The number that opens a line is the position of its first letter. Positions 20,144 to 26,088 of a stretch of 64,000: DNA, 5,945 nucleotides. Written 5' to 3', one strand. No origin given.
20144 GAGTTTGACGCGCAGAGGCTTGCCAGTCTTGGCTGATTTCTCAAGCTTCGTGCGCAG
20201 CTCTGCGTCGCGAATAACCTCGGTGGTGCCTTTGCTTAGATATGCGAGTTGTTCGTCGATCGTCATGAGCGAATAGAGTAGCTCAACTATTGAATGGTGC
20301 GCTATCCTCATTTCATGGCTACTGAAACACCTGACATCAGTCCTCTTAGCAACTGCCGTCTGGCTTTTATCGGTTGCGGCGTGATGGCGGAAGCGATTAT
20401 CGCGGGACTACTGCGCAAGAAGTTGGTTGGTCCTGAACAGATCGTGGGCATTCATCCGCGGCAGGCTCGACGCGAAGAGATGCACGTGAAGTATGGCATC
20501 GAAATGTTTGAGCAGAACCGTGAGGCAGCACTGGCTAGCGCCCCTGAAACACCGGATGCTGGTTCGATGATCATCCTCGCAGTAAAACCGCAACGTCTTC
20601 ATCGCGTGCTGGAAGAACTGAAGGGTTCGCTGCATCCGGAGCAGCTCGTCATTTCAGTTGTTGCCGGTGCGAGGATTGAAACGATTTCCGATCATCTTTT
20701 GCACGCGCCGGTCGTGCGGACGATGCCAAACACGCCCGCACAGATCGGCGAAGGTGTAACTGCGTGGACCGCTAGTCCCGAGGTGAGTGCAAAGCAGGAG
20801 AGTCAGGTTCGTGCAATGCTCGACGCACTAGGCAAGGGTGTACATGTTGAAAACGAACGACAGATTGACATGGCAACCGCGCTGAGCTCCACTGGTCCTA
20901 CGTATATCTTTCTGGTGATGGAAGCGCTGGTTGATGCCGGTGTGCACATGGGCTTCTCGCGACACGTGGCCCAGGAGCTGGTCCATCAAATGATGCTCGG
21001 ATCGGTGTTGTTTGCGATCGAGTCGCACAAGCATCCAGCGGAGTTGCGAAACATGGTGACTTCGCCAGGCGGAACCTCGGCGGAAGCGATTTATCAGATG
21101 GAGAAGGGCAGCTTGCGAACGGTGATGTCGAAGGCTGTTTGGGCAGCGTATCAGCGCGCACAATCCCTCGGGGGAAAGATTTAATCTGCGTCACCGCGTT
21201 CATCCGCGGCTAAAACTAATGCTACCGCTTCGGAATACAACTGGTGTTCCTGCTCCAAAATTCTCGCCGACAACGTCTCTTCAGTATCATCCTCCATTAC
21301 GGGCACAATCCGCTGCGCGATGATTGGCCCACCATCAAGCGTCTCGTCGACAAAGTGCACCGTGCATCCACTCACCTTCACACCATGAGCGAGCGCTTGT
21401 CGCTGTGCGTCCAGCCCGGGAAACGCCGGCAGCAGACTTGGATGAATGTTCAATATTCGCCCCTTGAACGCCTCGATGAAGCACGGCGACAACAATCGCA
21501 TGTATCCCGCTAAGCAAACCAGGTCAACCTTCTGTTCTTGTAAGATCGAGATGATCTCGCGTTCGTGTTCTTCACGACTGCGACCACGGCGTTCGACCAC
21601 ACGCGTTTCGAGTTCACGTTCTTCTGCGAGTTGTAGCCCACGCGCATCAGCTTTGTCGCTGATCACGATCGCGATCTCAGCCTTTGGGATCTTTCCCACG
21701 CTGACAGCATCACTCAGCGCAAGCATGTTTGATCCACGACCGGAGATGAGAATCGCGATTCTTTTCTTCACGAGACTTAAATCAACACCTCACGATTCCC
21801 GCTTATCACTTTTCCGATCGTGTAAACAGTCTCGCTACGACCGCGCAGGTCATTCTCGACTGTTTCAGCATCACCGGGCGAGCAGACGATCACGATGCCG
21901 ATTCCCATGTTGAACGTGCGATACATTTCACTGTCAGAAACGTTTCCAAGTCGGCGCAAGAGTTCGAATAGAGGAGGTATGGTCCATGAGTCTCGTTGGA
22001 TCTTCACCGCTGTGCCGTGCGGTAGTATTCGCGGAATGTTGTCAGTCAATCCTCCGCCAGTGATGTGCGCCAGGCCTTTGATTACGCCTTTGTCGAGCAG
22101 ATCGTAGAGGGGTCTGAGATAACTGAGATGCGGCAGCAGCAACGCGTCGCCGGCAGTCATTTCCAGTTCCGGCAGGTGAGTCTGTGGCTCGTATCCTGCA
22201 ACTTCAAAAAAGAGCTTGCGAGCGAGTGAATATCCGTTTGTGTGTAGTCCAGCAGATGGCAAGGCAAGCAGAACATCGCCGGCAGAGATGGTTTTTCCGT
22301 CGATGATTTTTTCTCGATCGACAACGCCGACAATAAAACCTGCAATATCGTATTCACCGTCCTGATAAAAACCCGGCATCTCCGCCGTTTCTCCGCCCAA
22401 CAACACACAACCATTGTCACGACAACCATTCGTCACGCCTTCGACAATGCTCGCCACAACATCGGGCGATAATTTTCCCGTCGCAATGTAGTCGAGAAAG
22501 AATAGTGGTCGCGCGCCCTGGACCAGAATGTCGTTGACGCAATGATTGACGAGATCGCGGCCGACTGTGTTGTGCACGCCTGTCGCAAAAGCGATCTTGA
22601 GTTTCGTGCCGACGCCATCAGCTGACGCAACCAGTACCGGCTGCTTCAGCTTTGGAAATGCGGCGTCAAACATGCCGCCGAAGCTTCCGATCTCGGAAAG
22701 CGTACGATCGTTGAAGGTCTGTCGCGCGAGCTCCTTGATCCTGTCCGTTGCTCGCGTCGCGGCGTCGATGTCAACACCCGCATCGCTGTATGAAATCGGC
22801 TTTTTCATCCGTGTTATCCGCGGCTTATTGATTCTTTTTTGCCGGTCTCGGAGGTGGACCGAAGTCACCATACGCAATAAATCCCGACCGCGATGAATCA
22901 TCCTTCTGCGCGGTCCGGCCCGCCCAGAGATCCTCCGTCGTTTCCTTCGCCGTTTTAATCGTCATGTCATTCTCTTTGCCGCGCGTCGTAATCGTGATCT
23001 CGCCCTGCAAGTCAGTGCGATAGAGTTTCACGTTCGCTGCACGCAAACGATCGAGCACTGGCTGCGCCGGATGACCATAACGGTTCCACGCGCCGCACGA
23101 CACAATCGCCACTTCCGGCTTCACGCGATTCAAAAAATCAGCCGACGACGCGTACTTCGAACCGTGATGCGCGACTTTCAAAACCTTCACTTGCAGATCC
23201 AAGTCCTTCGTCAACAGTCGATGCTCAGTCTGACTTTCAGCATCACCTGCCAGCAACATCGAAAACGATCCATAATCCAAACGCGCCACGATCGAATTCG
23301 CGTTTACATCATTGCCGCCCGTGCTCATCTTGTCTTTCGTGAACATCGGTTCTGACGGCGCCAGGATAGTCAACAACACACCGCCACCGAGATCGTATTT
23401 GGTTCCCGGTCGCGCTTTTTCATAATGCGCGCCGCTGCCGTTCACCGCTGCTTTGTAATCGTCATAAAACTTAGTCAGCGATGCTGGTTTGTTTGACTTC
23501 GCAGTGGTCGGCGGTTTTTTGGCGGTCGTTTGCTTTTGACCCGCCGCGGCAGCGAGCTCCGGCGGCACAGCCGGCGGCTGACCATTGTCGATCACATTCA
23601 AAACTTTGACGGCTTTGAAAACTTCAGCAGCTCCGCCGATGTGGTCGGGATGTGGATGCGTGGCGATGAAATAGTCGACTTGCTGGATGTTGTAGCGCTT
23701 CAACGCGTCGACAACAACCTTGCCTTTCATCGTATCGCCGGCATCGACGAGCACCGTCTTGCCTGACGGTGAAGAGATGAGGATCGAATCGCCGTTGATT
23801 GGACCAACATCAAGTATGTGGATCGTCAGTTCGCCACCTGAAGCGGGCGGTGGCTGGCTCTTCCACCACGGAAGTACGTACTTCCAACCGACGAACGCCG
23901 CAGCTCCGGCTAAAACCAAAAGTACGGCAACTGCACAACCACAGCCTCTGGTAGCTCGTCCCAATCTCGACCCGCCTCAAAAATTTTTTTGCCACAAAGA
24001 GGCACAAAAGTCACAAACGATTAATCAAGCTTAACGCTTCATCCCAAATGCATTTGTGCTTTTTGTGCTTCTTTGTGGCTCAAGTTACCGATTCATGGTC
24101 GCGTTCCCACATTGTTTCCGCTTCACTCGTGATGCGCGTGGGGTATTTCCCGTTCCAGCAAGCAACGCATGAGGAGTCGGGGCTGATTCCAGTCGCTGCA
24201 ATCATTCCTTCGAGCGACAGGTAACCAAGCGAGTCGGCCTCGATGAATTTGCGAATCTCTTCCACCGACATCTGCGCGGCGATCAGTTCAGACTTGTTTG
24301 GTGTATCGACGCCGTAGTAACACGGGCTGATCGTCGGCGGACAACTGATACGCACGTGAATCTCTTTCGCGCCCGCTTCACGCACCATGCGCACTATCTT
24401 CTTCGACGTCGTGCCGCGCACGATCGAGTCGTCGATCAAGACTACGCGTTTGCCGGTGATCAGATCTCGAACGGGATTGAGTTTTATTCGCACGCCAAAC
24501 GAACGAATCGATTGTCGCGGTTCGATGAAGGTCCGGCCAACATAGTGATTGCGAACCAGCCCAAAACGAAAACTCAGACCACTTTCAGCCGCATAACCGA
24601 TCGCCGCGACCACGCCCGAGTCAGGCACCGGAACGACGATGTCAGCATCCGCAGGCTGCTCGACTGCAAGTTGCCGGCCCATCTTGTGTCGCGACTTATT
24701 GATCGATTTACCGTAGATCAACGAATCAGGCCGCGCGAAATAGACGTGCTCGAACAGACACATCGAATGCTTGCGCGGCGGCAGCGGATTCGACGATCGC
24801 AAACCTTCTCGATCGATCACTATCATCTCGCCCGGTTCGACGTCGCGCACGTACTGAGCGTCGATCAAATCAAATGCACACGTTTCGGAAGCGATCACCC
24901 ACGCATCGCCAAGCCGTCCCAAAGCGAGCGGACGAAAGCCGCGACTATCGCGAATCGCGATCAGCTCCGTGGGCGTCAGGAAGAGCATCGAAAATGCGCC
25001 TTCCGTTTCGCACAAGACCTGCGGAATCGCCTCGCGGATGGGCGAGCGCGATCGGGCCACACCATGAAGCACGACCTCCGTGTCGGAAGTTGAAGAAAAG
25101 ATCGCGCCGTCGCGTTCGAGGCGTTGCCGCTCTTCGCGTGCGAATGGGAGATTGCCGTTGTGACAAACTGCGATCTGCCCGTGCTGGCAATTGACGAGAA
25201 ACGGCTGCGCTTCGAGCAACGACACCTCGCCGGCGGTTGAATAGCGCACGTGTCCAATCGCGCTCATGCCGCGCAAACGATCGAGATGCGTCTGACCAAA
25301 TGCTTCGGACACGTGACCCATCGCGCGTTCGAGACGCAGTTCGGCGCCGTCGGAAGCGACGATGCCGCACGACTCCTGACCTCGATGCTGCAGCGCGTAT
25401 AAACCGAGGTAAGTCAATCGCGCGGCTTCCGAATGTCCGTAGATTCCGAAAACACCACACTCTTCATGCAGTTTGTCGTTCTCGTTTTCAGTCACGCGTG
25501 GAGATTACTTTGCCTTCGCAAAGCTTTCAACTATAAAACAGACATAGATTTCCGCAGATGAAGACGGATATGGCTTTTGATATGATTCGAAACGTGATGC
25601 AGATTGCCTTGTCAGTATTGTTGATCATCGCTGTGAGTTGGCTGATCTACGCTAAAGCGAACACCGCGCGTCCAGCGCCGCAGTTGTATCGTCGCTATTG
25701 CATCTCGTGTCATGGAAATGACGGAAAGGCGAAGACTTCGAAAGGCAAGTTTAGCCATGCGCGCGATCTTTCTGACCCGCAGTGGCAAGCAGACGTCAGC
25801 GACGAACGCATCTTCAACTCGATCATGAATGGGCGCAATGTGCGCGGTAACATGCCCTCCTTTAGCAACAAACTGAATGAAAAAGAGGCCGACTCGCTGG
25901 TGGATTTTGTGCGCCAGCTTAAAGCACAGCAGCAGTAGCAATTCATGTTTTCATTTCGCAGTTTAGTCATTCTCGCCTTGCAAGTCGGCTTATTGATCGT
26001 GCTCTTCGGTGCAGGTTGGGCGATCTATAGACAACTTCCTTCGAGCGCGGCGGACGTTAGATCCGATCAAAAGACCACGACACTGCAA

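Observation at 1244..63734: About 36 copies of four short repeat families sit at nearly every non-divergent gene junction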

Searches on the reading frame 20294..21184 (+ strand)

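Call 103: search_protein_families(library=pfam, proteins=[window:20294-21184:+], max_evalue=0.0001)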
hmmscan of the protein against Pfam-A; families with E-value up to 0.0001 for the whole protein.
window:20294-21184:+ (296 aa): 2 families
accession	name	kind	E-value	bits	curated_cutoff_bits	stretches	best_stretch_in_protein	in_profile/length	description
PF14748.11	P5CR_dimer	-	4.5e-35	120.5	25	1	188-292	1-105/105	Pyrroline-5-carboxylate reductase dimerisation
PF03807.23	F420_oxidored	-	2.9e-15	57.1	21.6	1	22-125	1-94/94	NADP oxidoreductase coenzyme F420-dependent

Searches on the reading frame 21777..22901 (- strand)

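Call 103: search_protein_families(library=pfam, proteins=[window:21777-22901:-], max_evalue=0.0001)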
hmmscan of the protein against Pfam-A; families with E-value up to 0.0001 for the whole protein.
window:21777-22901:- (374 aa): 2 families
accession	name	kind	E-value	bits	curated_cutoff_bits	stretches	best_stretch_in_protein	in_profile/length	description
PF02769.27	AIRS_C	-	2.5e-28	99.6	23.1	1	207-373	2-153/156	AIR synthase related protein, C-terminal domain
PF00586.29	AIRS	-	3.3e-23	82.7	24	1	80-194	4-112/112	AIR synthase related protein, N-terminal domain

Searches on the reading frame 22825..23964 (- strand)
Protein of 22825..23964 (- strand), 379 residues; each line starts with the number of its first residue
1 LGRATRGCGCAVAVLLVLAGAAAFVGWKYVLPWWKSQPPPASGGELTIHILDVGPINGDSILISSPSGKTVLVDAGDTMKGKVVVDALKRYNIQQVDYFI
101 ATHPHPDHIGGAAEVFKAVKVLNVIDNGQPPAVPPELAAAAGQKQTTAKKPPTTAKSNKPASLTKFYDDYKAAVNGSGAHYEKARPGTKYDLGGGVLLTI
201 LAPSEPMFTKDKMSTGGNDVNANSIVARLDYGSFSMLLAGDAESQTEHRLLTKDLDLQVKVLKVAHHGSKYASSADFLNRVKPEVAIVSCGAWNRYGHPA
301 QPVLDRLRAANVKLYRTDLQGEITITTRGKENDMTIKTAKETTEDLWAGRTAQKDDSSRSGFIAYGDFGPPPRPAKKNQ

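Call 33: find_related_loci(query=window:22825-23964:-, collection=metagenome_contigs, flank=10000)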
Query window:22825-23964:- (379 aa) in metagenome_contigs; peptide patterns used: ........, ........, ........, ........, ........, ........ (x = any residue, [..] = any of these).
419 stretches matched a pattern; 292 encode a relative of the query (tblastn E <= 1e-3); the best 80 are kept; 80 distinct loci.
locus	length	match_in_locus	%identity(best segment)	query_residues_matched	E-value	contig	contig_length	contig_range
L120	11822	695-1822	85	1-379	0e+0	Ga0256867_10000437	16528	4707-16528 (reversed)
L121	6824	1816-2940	85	1-379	0e+0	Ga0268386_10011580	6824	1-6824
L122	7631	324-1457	83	1-379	0e+0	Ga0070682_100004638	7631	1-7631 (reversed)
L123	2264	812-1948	83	1-379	0e+0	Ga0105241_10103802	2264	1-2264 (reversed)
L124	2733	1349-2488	83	1-379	0e+0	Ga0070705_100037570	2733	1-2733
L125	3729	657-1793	83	1-379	0e+0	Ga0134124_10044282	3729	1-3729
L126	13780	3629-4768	82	1-379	0e+0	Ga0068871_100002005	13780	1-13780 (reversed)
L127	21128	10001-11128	85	1-377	0e+0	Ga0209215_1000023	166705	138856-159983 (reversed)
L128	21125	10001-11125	87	1-379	0e+0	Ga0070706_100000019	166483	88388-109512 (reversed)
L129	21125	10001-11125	87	1-379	0e+0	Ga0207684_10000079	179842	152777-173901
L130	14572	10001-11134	82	1-379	0e+0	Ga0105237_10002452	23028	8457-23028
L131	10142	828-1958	83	1-376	0e+0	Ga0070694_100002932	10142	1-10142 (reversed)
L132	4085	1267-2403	83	1-379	0e+0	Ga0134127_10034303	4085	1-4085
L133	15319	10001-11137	82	1-379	0e+0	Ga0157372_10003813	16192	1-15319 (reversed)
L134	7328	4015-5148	83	1-376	0e+0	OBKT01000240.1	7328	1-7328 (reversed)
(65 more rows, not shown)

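Call 103: search_protein_families(library=pfam, proteins=[window:22825-23964:-], max_evalue=0.0001)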
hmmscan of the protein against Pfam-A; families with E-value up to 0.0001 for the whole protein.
window:22825-23964:- (379 aa): 1 family
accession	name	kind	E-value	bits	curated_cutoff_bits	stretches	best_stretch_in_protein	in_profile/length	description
PF00753.33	Lactamase_B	-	3.7e-16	60.1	22.7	1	54-127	2-75/196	Metallo-beta-lactamase superfamily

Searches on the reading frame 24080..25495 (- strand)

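Call 103: search_protein_families(library=pfam, proteins=[window:24080-25495:-], max_evalue=0.0001)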
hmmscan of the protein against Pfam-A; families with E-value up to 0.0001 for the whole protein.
window:24080-25495:- (471 aa): 4 families
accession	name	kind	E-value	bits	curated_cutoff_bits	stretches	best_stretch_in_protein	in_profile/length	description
PF13537.11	GATase_7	-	4.3e-16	59.5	25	1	95-208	12-121/123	Glutamine amidotransferase domain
PF13522.11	GATase_6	-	7e-14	52.4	27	1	76-204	10-130/130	Glutamine amidotransferase domain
PF00156.33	Pribosyltran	-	1.6e-06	27.9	26.3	1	283-383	29-122/158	Phosphoribosyl transferase domain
PF13230.11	GATase_4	-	0.0001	21.8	23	0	74-121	69-116/272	Glutamine amidotransferases class-II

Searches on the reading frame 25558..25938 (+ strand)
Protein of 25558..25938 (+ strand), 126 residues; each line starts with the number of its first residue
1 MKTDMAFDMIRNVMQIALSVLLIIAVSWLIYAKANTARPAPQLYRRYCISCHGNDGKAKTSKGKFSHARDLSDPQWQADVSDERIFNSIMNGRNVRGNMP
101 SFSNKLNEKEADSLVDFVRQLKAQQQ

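Call 60: search_protein_families(library=pfam, proteins=[window:25558-25938:+], max_evalue=0.001)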
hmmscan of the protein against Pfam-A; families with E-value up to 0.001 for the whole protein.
window:25558-25938:+ (126 aa): 2 families
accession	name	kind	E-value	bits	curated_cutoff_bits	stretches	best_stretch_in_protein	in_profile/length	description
PF13442.11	Cytochrome_CBB3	-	1.6e-12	48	27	1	37-118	3-68/68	Cytochrome C oxidase, cbb3-type, subunit III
PF00034.26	Cytochrom_C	-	2.1e-07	32.6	21.3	1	41-122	5-90/90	Cytochrome c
